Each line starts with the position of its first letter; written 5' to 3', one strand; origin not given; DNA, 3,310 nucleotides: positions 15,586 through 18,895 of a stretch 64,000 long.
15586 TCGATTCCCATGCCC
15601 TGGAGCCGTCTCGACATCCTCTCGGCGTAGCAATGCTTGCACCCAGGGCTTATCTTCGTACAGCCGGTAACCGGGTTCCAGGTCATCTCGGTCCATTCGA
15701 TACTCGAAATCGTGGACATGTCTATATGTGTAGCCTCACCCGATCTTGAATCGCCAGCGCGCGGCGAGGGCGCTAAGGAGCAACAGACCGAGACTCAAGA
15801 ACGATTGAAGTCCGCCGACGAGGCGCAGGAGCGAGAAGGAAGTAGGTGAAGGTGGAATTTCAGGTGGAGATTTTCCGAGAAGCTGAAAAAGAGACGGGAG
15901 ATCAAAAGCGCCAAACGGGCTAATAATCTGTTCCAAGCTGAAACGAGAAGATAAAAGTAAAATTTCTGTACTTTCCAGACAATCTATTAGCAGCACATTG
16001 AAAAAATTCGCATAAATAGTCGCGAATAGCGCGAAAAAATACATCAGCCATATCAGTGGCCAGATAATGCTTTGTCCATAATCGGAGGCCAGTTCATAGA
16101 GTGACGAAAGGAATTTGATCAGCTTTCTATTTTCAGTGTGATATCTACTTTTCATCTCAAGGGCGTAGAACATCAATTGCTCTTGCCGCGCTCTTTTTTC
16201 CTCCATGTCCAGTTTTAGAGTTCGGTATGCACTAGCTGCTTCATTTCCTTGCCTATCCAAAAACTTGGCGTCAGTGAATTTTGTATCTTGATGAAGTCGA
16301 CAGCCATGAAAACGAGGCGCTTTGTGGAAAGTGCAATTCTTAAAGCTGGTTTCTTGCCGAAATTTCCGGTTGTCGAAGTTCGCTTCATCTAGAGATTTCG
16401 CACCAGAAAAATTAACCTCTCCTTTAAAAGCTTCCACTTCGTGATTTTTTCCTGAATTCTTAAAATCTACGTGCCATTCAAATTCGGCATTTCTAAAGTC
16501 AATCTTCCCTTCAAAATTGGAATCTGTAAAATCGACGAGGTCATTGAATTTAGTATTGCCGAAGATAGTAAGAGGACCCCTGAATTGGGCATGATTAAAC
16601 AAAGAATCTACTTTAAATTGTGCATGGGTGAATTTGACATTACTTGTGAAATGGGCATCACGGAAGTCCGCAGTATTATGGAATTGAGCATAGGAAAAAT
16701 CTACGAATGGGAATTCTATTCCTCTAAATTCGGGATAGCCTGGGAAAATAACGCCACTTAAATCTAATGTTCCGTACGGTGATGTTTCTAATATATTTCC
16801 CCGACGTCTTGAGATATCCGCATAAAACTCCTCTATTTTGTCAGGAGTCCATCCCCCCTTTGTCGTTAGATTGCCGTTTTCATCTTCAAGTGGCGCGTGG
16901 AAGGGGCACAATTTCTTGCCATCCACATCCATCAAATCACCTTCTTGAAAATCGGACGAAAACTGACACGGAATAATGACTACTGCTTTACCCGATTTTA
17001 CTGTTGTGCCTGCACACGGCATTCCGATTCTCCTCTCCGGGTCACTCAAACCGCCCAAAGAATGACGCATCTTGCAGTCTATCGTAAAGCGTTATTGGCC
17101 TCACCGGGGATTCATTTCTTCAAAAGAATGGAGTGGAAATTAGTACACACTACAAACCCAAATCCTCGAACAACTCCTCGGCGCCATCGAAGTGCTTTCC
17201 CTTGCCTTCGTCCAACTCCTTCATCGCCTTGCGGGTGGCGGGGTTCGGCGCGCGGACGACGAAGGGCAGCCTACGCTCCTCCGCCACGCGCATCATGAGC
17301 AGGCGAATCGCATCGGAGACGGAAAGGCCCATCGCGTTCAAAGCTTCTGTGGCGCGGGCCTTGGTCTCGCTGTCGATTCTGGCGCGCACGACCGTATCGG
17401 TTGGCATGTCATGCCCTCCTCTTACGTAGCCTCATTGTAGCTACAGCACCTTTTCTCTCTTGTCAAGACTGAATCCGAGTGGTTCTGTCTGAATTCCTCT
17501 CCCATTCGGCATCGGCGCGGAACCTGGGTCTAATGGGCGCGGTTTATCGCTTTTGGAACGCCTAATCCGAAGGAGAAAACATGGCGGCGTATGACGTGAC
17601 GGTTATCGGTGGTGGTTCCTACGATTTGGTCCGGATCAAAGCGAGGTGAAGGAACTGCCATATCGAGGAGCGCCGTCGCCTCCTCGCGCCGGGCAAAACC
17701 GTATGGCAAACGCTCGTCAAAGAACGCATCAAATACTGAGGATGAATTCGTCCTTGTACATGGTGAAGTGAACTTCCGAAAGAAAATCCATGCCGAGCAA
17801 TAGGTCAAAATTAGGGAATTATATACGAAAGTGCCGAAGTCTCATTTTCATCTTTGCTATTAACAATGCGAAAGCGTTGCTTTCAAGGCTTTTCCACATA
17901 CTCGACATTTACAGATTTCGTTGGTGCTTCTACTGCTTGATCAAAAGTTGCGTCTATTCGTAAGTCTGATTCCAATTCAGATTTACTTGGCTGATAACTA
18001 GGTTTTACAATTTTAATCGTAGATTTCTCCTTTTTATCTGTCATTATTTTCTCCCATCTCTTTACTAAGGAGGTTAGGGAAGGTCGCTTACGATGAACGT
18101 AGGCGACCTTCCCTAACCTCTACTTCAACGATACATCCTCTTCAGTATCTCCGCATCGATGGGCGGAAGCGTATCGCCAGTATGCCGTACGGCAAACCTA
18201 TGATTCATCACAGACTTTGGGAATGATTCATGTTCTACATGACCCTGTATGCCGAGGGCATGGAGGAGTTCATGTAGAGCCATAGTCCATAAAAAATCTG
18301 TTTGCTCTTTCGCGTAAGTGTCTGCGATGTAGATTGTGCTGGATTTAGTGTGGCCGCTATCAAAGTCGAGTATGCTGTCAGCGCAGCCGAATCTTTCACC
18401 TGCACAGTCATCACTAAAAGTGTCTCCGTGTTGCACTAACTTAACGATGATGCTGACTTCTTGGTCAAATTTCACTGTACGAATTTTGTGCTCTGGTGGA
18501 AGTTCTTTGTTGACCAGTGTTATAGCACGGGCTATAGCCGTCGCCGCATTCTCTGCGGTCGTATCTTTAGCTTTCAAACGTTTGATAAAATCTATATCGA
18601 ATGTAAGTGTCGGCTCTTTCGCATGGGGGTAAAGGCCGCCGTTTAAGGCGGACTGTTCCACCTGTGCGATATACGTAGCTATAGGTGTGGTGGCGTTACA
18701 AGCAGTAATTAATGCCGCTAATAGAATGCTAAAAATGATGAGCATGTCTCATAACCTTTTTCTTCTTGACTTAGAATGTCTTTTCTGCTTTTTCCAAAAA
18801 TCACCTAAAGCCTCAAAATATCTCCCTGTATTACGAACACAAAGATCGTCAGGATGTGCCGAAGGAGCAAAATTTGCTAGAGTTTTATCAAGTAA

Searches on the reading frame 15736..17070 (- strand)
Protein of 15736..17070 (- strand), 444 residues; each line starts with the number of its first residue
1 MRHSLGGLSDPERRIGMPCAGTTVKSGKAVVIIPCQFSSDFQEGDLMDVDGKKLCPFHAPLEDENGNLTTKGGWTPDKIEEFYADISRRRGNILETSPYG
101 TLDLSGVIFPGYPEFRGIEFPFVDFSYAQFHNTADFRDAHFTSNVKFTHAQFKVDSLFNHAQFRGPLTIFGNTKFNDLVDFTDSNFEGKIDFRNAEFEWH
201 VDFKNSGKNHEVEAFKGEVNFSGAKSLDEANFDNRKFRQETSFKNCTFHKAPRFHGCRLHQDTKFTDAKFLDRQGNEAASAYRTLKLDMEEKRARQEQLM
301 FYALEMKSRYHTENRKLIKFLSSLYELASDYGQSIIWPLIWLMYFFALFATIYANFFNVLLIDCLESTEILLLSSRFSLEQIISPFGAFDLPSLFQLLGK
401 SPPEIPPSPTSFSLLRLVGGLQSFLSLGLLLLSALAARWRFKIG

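Call 42: search_protein_families(library=pfam, proteins=[window:15736-17070:-], max_evalue=0.001)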
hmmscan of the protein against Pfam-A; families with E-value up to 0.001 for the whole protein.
window:15736-17070:- (444 aa): 1 family
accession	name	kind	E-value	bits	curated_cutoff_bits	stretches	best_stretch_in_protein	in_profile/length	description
PF13576.12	Pentapeptide_3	-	4.5e-21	75.2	27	4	125-166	1-41/48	Pentapeptide repeats (9 copies)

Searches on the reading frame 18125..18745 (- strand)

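Call 42: search_protein_families(library=pfam, proteins=[window:18125-18745:-], max_evalue=0.001)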
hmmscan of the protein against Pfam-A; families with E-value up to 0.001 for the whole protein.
window:18125-18745:- (206 aa): 1 family
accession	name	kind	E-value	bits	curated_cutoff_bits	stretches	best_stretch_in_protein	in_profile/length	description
PF00413.30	Peptidase_M10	-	8.6e-05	22.9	24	1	60-205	16-158/159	Matrixin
